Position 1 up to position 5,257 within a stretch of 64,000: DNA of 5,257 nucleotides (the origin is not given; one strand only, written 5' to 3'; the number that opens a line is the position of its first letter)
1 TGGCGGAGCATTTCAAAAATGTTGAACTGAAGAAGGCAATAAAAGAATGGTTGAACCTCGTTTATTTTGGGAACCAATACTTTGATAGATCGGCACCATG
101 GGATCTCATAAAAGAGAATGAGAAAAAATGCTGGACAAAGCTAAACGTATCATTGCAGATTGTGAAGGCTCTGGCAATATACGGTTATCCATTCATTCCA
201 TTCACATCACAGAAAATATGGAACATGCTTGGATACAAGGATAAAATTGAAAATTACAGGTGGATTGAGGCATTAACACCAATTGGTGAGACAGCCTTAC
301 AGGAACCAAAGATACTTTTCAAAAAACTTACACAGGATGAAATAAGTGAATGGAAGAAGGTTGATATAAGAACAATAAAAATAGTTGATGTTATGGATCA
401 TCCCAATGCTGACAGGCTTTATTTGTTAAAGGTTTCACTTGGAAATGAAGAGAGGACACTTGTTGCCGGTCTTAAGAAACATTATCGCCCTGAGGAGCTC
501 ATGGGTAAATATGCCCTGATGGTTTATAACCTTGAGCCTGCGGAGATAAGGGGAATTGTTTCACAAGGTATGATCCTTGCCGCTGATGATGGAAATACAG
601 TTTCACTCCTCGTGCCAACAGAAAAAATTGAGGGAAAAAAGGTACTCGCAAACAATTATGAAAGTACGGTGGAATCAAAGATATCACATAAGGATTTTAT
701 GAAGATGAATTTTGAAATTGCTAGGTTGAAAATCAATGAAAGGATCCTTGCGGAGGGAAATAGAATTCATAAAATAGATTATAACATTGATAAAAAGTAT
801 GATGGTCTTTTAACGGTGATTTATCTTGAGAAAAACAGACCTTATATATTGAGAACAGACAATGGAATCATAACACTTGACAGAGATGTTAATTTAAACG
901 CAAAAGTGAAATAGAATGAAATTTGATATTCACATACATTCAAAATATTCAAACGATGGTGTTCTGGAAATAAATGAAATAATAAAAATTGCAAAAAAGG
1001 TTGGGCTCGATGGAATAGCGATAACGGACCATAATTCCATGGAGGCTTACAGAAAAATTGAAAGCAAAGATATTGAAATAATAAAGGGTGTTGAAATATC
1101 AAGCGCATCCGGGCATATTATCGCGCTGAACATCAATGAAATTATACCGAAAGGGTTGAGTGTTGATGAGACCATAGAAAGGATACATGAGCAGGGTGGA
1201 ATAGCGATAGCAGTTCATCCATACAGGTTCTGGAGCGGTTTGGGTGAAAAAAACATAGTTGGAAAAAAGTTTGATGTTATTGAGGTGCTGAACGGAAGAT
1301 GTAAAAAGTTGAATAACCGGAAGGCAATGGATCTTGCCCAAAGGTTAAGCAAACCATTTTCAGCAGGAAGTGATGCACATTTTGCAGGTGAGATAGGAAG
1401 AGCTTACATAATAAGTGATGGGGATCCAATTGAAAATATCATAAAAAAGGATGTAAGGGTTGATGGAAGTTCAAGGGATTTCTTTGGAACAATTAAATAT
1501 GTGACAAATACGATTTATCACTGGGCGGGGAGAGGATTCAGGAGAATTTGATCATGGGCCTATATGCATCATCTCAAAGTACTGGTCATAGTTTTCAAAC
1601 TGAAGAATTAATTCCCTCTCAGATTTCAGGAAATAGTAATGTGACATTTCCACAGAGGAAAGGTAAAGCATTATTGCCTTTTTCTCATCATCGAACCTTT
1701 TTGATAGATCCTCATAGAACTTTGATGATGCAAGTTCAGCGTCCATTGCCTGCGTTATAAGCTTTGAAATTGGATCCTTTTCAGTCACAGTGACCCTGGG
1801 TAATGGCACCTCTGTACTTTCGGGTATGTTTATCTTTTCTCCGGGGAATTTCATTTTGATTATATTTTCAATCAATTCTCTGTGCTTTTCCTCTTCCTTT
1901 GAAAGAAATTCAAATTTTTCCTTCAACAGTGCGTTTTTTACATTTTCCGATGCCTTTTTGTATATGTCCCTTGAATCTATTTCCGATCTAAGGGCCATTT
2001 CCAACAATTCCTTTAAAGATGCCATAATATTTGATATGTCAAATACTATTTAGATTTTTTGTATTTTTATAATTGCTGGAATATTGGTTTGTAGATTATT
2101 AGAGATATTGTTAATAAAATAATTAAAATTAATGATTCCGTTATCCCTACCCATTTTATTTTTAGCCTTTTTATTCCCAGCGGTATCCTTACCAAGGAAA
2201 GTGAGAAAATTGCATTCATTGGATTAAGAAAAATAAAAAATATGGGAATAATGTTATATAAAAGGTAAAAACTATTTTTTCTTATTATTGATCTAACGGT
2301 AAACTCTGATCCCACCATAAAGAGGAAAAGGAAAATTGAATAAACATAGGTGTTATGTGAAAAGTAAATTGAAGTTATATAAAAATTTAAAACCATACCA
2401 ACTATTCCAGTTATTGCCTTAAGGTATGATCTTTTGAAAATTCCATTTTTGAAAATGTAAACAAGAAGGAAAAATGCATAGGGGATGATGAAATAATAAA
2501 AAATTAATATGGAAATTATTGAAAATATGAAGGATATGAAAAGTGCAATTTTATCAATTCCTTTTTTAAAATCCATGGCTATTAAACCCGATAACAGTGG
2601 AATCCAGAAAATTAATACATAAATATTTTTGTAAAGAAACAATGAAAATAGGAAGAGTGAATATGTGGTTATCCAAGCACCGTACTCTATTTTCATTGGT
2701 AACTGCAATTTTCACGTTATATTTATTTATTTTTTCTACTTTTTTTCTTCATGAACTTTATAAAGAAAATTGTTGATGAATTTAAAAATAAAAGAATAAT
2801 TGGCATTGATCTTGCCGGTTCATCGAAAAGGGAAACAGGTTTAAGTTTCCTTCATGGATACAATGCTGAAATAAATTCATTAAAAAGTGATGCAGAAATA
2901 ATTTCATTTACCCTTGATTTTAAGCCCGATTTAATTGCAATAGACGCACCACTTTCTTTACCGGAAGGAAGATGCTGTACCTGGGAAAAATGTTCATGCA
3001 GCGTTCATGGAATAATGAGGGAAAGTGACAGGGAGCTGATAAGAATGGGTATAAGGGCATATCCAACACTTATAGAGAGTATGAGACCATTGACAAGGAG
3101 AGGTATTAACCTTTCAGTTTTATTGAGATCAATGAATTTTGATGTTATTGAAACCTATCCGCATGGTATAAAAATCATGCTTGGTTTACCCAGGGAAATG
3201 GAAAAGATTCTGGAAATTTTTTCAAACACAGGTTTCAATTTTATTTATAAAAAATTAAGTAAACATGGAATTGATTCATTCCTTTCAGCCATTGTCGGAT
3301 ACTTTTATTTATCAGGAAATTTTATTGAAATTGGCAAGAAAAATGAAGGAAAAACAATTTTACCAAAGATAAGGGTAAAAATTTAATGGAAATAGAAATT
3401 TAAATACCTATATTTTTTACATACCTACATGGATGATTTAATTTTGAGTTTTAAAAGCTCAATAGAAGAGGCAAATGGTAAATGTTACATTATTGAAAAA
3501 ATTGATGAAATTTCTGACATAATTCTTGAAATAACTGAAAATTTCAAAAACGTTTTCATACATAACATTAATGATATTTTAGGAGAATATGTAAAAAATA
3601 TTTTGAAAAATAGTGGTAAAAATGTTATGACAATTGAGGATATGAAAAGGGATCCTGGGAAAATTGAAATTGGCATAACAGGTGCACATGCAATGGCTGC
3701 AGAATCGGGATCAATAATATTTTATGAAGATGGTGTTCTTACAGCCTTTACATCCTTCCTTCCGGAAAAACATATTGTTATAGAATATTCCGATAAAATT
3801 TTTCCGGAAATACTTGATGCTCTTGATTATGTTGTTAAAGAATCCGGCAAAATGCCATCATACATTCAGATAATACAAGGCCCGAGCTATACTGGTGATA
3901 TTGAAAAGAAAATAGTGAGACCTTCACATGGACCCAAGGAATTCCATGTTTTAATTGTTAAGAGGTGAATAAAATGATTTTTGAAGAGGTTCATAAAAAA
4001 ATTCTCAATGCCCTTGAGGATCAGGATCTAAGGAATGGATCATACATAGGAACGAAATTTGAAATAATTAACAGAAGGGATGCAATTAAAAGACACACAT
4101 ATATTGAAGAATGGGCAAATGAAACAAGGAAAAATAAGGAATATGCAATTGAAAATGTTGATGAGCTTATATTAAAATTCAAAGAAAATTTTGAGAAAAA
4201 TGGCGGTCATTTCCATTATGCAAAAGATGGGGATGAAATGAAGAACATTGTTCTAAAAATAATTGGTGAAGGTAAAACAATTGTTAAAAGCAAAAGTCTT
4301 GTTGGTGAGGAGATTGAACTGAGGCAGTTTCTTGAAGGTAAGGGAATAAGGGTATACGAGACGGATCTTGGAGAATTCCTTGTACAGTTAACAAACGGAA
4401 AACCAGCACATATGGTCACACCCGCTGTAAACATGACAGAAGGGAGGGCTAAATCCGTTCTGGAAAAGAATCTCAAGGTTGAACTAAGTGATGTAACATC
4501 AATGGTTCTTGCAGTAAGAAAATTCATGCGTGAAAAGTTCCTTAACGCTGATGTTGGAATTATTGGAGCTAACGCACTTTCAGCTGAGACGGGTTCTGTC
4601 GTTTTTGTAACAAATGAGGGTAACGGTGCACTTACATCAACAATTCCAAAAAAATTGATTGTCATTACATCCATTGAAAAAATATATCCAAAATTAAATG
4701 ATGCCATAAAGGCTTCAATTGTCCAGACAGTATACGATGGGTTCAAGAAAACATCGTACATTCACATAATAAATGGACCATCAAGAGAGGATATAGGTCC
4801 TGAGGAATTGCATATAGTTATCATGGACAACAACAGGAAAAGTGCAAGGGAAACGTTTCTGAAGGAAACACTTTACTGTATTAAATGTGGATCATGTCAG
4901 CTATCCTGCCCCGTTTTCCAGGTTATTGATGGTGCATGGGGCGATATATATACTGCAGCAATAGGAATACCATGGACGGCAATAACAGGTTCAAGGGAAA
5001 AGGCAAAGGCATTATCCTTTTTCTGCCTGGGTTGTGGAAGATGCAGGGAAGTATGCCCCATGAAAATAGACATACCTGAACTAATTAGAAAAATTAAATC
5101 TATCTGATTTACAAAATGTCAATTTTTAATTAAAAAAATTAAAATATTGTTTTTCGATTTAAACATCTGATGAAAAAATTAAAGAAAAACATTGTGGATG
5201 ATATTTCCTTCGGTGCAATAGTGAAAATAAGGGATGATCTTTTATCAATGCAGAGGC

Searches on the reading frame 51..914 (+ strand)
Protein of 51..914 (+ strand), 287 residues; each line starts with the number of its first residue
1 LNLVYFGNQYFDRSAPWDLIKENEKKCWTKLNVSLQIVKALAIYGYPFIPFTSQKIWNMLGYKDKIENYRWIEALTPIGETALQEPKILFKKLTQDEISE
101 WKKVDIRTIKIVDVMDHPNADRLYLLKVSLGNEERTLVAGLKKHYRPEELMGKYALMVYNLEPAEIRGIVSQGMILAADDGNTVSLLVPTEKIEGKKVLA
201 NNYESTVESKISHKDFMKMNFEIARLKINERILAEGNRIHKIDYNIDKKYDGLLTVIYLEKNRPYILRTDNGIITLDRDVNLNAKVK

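Call 48: search_protein_families(library=pfam, proteins=[window:51-914:+], max_evalue=0.00001)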
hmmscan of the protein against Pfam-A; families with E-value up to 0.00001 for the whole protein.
window:51-914:+ (287 aa): 3 families
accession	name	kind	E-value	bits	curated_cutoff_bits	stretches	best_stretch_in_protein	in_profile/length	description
PF01588.26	tRNA_bind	-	2.1e-25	89.1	27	1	106-194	1-92/96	Putative tRNA binding domain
PF19303.5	Anticodon_3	-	1.3e-14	54.8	23.5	1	6-103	47-145/152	Anticodon binding domain of methionyl tRNA ligase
PF08264.19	Anticodon_1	-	5.3e-06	26.8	25.1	1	5-74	38-107/148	Anticodon-binding domain of tRNA ligase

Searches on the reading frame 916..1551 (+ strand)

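Call 48: search_protein_families(library=pfam, proteins=[window:916-1551:+], max_evalue=0.00001)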
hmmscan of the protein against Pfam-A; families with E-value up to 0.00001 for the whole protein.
window:916-1551:+ (211 aa): 2 families
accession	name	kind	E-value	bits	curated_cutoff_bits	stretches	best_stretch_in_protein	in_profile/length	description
PF02811.25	PHP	-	1e-13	52.4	26.4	1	4-71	1-78/164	PHP domain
PF13263.12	PHP_C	-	1.2e-12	47.6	21.3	1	133-167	3-37/56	PHP-associated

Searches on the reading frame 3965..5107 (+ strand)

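Call 48: search_protein_families(library=pfam, proteins=[window:3965-5107:+], max_evalue=0.00001)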
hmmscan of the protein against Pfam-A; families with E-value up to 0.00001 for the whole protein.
window:3965-5107:+ (380 aa): 9 families
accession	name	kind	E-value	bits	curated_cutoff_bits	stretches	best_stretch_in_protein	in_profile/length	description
PF02589.21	LUD_dom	-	1.1e-40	139.8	22.6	1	71-287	3-189/189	LUD domain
PF13183.11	Fer4_8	-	2.7e-11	44.3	27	1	303-368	3-68/68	4Fe-4S dicluster domain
PF12838.12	Fer4_7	-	3.4e-07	31.1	27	1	305-367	2-51/52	4Fe-4S dicluster domain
PF13237.11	Fer4_10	-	3.9e-07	30.3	25.5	1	302-365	6-53/53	4Fe-4S dicluster domain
PF12797.12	Fer4_2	-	8.4e-07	29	24.5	0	353-365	9-21/22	4Fe-4S binding domain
PF13187.11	Fer4_9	-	1.5e-06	28.6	27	0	304-367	1-50/52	4Fe-4S dicluster domain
PF13534.11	Fer4_17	-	3.2e-06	28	22.2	1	305-369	2-61/61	4Fe-4S dicluster domain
PF25160.1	LdpA_Fe-S-bd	-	4.2e-06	26.9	27.6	0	336-367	14-41/49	LdpA Fe-S cluster-binding domain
PF14697.11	Fer4_21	-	6.8e-06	26.6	35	0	304-366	7-53/59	4Fe-4S dicluster domain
